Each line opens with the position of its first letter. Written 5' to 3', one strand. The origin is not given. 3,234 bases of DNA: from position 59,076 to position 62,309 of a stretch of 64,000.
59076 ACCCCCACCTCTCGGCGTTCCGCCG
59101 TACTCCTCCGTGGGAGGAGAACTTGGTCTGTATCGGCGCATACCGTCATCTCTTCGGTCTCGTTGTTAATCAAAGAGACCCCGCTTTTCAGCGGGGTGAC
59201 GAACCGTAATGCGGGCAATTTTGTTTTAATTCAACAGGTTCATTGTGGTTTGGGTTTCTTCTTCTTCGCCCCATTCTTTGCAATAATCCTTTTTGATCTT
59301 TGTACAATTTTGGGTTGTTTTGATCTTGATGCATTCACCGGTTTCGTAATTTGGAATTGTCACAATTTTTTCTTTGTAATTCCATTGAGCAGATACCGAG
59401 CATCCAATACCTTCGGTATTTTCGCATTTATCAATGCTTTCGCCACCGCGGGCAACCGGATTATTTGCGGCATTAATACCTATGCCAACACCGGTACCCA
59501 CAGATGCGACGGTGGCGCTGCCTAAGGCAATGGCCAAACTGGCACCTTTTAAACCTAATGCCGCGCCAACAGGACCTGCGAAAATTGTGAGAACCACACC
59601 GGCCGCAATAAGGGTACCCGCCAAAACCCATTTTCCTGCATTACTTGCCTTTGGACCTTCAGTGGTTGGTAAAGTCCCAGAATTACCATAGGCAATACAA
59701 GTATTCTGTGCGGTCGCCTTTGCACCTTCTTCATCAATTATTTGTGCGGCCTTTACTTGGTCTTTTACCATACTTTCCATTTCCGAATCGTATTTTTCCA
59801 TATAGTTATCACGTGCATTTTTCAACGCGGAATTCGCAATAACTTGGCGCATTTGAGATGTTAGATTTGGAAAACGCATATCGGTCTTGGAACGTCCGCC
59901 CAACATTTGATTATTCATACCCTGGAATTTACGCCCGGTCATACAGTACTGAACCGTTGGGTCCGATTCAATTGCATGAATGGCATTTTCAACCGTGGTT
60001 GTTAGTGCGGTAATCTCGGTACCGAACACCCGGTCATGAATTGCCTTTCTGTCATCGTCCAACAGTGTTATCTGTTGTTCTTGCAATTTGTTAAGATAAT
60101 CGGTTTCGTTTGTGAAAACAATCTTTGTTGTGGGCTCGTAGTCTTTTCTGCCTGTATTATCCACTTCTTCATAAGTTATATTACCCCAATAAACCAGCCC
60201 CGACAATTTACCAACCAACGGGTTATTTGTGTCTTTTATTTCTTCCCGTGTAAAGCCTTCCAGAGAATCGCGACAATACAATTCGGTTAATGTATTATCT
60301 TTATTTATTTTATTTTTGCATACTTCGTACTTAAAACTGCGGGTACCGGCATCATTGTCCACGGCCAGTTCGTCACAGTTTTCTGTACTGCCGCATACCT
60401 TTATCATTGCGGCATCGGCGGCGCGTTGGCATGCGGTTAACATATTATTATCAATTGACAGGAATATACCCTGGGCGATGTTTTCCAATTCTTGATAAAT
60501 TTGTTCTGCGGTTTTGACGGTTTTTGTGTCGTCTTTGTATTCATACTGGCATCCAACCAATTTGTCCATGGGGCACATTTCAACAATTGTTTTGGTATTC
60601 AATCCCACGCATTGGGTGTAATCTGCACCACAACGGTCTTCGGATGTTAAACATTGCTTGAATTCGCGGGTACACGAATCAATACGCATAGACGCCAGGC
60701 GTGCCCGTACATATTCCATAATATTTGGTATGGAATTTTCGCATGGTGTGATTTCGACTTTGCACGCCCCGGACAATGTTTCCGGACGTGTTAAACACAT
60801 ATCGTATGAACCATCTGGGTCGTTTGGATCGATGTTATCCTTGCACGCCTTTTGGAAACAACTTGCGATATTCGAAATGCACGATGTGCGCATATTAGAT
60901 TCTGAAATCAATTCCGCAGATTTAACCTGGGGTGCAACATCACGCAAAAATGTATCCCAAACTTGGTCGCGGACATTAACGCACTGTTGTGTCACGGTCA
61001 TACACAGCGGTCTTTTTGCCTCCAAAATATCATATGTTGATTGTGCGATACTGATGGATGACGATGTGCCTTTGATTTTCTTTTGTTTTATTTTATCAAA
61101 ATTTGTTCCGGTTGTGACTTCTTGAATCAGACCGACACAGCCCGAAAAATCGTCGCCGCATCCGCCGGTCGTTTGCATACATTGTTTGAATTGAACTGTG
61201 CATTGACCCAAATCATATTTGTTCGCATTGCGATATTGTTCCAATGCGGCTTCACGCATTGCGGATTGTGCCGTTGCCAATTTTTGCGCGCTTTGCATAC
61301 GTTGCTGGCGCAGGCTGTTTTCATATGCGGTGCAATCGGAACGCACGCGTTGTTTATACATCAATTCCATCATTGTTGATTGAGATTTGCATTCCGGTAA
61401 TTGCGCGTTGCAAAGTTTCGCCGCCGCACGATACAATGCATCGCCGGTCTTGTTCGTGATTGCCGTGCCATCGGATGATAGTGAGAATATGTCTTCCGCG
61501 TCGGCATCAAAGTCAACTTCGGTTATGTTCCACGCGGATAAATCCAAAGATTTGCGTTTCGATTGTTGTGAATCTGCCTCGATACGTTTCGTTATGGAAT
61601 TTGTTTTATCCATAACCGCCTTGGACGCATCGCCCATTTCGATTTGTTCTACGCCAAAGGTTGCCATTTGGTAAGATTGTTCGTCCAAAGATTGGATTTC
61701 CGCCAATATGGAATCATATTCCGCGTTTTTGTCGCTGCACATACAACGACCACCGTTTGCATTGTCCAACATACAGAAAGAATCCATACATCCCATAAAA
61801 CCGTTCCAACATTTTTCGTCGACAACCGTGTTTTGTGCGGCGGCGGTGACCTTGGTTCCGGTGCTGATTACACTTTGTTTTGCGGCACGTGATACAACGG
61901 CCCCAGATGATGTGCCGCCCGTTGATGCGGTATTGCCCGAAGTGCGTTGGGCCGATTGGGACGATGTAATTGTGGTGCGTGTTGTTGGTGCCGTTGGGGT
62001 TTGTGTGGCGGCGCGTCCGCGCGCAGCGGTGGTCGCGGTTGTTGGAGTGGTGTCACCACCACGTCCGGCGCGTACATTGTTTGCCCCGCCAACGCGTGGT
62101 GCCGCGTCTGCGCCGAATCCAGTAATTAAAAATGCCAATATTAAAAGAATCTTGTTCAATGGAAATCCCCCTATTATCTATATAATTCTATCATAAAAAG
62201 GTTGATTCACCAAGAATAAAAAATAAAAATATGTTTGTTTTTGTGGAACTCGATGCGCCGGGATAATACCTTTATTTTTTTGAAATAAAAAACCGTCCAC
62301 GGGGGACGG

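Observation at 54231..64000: Family of giant secreted cysteine-rich, Q-rich proteins with glycine-zipper anchors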

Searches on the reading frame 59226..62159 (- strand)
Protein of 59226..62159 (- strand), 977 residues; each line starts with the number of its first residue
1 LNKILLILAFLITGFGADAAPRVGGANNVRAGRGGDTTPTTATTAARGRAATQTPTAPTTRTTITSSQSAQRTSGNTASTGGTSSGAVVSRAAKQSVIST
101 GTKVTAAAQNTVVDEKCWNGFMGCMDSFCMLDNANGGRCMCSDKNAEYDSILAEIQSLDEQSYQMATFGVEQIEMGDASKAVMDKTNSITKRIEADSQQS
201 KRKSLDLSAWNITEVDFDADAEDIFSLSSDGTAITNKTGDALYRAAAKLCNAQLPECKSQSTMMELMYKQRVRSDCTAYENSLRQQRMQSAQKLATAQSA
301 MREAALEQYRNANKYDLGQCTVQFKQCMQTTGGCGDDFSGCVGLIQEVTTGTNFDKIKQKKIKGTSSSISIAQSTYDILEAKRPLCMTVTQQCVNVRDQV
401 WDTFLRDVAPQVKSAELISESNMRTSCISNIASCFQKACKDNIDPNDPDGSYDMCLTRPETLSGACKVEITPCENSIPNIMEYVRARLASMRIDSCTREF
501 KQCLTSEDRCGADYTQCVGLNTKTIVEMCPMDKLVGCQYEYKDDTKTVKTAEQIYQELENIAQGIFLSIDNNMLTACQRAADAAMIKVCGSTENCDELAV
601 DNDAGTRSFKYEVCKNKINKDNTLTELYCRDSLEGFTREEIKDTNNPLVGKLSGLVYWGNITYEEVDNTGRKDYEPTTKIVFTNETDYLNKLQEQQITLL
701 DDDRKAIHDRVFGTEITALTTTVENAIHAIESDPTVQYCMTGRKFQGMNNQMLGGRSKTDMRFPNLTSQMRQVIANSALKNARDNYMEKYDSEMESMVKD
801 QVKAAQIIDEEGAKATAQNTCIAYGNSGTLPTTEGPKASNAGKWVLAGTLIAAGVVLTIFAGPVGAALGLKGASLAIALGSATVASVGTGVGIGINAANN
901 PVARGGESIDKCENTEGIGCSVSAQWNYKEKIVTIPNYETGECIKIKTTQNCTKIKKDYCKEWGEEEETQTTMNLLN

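Call 5: search_protein_families(library=pfam, proteins=[window:59226-62159:-], max_evalue=1)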
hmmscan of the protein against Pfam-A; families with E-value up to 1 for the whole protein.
window:59226-62159:- (977 aa): 2 families
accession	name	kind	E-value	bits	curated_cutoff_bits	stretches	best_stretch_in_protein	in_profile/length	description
PF12923.12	RRP7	-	0.015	15.8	23.3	1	773-812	4-43/120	Ribosomal RNA-processing protein 7 (RRP7) C-terminal domain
PF05979.17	DUF896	-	0.2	12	24.2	1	780-818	23-61/64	Bacterial protein of unknown function (DUF896)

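Call 6: search_protein_families(library=ncbifam, proteins=[window:59226-62159:-], max_evalue=1)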
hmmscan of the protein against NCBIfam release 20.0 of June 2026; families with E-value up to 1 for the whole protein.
window:59226-62159:- (977 aa): 1 family
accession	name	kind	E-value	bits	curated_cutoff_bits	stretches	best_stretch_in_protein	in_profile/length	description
NF011937.0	PRK15408.1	equivalog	0.0037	16.2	384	1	513-583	166-234/340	autoinducer 2 ABC transporter substrate-binding protein LsrB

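Call 8: find_homologous_proteins(query=window:59226-62159:-)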
Query window:59226-62159:- (977 aa): 1038 proteins with E <= 0.001 among 8000 candidates; the best 120 are listed.
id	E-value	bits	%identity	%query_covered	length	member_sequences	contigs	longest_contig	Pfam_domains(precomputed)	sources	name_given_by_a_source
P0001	0.0e+0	2038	93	100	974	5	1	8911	-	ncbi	-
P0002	0.0e+0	1918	88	100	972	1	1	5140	-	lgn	-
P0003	0.0e+0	1906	92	91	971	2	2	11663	-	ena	-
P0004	0.0e+0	1439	69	100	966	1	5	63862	-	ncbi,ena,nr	ncbi:MAG: hypothetical protein J5620_04575 [Alphaproteobacteria bacterium]|nr:hypothetical protein [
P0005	0.0e+0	1416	66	100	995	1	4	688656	-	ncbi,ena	-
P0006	0.0e+0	1401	65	100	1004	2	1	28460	-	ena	-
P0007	0.0e+0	1393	66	100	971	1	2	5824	-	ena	-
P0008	0.0e+0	1393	66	100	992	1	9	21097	-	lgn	-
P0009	0.0e+0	1391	66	100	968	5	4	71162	-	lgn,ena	-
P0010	0.0e+0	1378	66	100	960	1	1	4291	-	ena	-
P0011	0.0e+0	1368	65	100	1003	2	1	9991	-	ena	-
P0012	0.0e+0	1346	73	87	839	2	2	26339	-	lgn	-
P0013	0.0e+0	1329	63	100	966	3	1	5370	-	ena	-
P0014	0.0e+0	1326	64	100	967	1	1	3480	-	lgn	-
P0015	0.0e+0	1324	64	100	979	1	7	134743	-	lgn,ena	-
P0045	0.0e+0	1068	55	99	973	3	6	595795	-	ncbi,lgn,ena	-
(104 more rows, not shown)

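Call 12: search_solved_structures(query=A1, max_evalue=1)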
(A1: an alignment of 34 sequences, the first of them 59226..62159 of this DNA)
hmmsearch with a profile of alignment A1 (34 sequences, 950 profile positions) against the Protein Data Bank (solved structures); distinct sequences matched with E-value up to 1: 1.
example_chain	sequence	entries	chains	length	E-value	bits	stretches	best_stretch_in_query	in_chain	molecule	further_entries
1zxj_A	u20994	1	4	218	0.2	13.1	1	676-799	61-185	Hypothetical protein MG377 homolog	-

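Call 13: find_encoding_contigs(protein=P0005, flank=10000, max_places=2)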
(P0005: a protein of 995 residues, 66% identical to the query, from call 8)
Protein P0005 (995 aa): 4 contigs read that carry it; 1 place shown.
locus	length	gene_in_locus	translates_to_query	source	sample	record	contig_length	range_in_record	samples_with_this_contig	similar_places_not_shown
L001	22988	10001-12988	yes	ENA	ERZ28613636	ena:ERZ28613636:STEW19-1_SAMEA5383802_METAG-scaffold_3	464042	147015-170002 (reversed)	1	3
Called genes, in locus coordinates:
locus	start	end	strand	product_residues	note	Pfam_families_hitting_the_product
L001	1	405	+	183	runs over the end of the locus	PF00347:Ribosomal_L6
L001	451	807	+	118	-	PF00861:Ribosomal_L18p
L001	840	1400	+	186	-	PF00333:Ribosomal_S5, PF03719:Ribosomal_S5_C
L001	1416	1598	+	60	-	PF00327:Ribosomal_L30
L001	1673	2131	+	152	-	PF00828:Ribosomal_L27A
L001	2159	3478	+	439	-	PF00344:SecY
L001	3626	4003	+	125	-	PF00416:Ribosomal_S13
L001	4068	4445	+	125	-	PF00411:Ribosomal_S11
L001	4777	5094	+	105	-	-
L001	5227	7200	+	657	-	-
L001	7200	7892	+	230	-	-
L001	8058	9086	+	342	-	PF01193:RNA_pol_L, PF01000:RNA_pol_A_bac, PF03118:RNA_pol_A_CTD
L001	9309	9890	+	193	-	PF01196:Ribosomal_L17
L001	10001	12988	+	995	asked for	-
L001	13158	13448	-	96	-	PF01541:GIY-YIG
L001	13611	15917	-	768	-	-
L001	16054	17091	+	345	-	-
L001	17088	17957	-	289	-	PF11899:DUF3419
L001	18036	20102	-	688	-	-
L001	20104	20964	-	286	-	-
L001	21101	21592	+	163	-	-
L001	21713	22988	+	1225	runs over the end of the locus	PF13637:Ank_4 (weak)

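Call 14: find_encoding_contigs(protein=P0045, flank=10000, max_places=2)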
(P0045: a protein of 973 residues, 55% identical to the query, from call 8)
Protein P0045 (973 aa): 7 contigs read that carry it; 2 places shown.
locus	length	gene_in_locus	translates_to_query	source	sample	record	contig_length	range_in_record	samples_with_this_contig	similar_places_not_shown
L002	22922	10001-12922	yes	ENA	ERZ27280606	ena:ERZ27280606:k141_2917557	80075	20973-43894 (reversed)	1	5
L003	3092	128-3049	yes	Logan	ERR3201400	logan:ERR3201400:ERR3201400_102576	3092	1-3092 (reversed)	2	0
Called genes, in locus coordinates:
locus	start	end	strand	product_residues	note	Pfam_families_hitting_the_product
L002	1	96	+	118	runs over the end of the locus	PF00861:Ribosomal_L18p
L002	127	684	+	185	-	PF00333:Ribosomal_S5, PF03719:Ribosomal_S5_C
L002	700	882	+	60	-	PF00327:Ribosomal_L30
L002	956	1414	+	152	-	PF00828:Ribosomal_L27A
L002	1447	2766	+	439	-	PF00344:SecY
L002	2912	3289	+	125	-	PF00416:Ribosomal_S13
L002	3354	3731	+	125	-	PF00411:Ribosomal_S11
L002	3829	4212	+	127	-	-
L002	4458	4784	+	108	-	-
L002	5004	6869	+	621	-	-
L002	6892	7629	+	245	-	-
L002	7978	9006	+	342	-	PF01193:RNA_pol_L, PF01000:RNA_pol_A_bac, PF03118:RNA_pol_A_CTD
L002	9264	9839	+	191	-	PF01196:Ribosomal_L17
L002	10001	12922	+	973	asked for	-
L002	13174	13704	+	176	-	-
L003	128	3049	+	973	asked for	-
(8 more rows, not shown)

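Call 20: find_related_loci(query=A1, collection=genome_contigs, flank=10000)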
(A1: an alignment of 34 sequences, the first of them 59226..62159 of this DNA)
Query A1 (977 aa) in genome_contigs; peptide patterns used: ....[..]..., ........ (x = any residue, [..] = any of these).
383 stretches matched a pattern; 379 encode a relative of the query (tblastn E <= 1e-3); the best 80 are kept; 79 distinct loci.
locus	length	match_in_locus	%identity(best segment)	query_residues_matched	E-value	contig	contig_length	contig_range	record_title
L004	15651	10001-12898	69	1-977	0e+0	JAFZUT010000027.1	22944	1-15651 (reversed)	MAG: Alphaproteobacteria bacterium isolate RGIG8116 Water_buffalos_Rumen-3__c1939383, whole genome shotgun sequence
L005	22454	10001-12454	63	1-835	0e+0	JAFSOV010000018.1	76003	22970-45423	MAG: Alphaproteobacteria bacterium isolate RGIG3338 Goat_Reticulum-6__c467867, whole genome shotgun sequence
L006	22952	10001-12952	57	1-968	0e+0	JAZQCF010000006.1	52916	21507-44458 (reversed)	MAG: Candidatus Enterousia sp. isolate T1900044638_TS20190104.MAGScoT_cleanbin_000062 SGB_1213_k141_2198600, whole genom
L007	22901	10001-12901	55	1-969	0e+0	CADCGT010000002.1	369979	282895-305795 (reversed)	MAG: uncultured proteobacterium isolate RUG14636 genome assembly, contig: RUG14636_asm_2, whole genome shotgun sequence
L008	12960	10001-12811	53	1-977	0e+0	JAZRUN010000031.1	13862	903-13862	MAG: Candidatus Enterousia sp. isolate T1900045336_YK20190025.MAGScoT_cleanbin_000077 SGB_6611_k141_3014207, whole genom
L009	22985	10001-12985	66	1-977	0e+0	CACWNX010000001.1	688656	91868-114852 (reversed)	MAG: uncultured proteobacterium isolate RUG10747 genome assembly, contig: RUG10747_asm_1, whole genome shotgun sequence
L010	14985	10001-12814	53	36-968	0e+0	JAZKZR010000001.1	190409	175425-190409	MAG: Candidatus Enterousia sp. isolate T1900045086_TC20190080.MAGScoT_cleanbin_000026 SGB_4685_k141_1004667, whole genom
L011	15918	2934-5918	51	5-971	0e+0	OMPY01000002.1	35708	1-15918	uncultured proteobacterium isolate RUG774 genome assembly, contig: scaffold_379, whole genome shotgun sequence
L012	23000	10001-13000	51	5-971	0e+0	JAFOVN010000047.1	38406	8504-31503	MAG: Alphaproteobacteria bacterium isolate RGIG837 Dairy_cattle_Omasum.Co__c3966290, whole genome shotgun sequence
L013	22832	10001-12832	53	90-968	0e+0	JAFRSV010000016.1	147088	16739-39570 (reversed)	MAG: Alphaproteobacteria bacterium isolate RGIG2769 Goat_Omasum-5__c721047, whole genome shotgun sequence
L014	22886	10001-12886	51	1-968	0e+0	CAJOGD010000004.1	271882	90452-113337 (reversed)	uncultured Alphaproteobacteria bacterium isolate Red_deer_3_mag_193 genome assembly, contig: scaffold_238, whole genome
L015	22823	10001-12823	53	1-969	0e+0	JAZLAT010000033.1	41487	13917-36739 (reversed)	MAG: Candidatus Enterousia sp. isolate T1900045073_TC20190067.MAGScoT_cleanbin_000009 SGB_4624_k141_2196611, whole genom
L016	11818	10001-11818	73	1-606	0e+0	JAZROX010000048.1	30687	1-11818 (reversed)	MAG: Candidatus Enterousia sp. isolate T1900045382_YK20190072.MAGScoT_cleanbin_000029 SGB_6903_k141_2344244, whole genom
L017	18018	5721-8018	57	1-801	0e+0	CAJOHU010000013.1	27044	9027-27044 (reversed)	uncultured Alphaproteobacteria bacterium isolate Red_deer_4_mag_124 genome assembly, contig: scaffold_2669, whole genome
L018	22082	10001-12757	48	42-975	0e+0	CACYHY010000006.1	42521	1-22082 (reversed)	MAG: uncultured proteobacterium isolate RUG11963 genome assembly, contig: RUG11963_asm_6, whole genome shotgun sequence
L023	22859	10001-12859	53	36-968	0e+0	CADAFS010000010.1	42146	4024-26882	MAG: uncultured proteobacterium isolate RUG13256 genome assembly, contig: RUG13256_asm_10, whole genome shotgun sequence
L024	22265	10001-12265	56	4-805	0e+0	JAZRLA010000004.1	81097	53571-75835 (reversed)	MAG: Candidatus Enterousia sp. isolate T1900045443_YK20190134.MAGScoT_cleanbin_000016 SGB_7130_k141_4072576, whole genom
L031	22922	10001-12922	45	1-969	0e+0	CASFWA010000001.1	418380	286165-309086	uncultured proteobacterium isolate A86_L4_360360_idba_bin.28 genome assembly, contig: A86_L4_360360_idba_bin.28.fa_scaff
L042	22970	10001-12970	42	3-968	0e+0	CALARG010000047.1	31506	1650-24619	MAG TPA_asm: uncultured Alphaproteobacteria bacterium isolate SRR6425825_bin.15_CONCOCT_v1.1_MAG genome assembly, contig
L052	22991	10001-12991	58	1-977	0e+0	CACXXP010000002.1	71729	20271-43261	MAG: uncultured proteobacterium isolate RUG11692 genome assembly, contig: RUG11692_asm_2, whole genome shotgun sequence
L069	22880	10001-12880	42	38-975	0e+0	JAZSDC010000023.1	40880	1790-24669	MAG: Candidatus Enterousia sp. isolate T1900044601_TS20190067.MAGScoT_cleanbin_000040 SGB_692_k141_588976, whole genome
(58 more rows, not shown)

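Call 31: predict_structure(alignment_id=A1)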
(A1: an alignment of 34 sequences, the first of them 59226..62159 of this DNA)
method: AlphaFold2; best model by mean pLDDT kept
length: 977 residues; sequences in the alignment: 34
mean_pLDDT: 61.7   pTM: 0.43
mean pLDDT of the five models: 61.7, 60.5, 57.3, 55.9, 52.3
residues with pLDDT >= 90: 7; 70-90: 454; 50-70: 247; < 50: 269
segments of 3 or more residues with pLDDT < 50: 1-112, 168-175, 177-180, 196-231, 305-315, 669-676, 832-907
pLDDT, mean of each block of 10 residues (from residue 1): 34 30 32 31 29 29 29 29 27 28 36 69 75 52 56 68 56 45 54 45 33 28 34 59 75 74 73 71 72 66 46 58 87 83 62 62 78 83 80 71 85 80 72 69 61 62 59 66 71 78 82 82 80 72 57 73 72 89 88 76 72 76 70 79 74 67 66 52 82 66 73 82 88 87 63 52 81 83 77 75 72 72 67 35 24 36 32 25 22 24 43 65 66 78 80 63 78 76
secondary structure, 60 per line:
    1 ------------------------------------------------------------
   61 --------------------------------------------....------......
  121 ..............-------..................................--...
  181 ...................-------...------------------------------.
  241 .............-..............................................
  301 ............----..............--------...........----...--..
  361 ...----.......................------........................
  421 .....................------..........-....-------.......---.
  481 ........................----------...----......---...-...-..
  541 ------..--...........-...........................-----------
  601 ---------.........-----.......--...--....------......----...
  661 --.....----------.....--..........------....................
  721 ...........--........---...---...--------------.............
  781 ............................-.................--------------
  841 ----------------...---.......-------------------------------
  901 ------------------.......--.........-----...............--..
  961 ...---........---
elements in order (helices of 4 or more, strands of 3 or more residues): H105-108 H115-134 H142-175 H178-199 H240-253 H255-312 H317-330 H339-349 E359-363 E368-372 H373-390 H397-441 H448-457 H459-462 H470-476 H480-504 H522-527 H551-561 H563-589 E610-618 E624-630 H638-641 E648-653 E663-667 E678-682 H685-694 H701-731 H734-741 E745-747 E751-753 H768-808 H810-826 E857-859 H863-869 E919-925 E928-936 E942-956 E959-963 E967-974
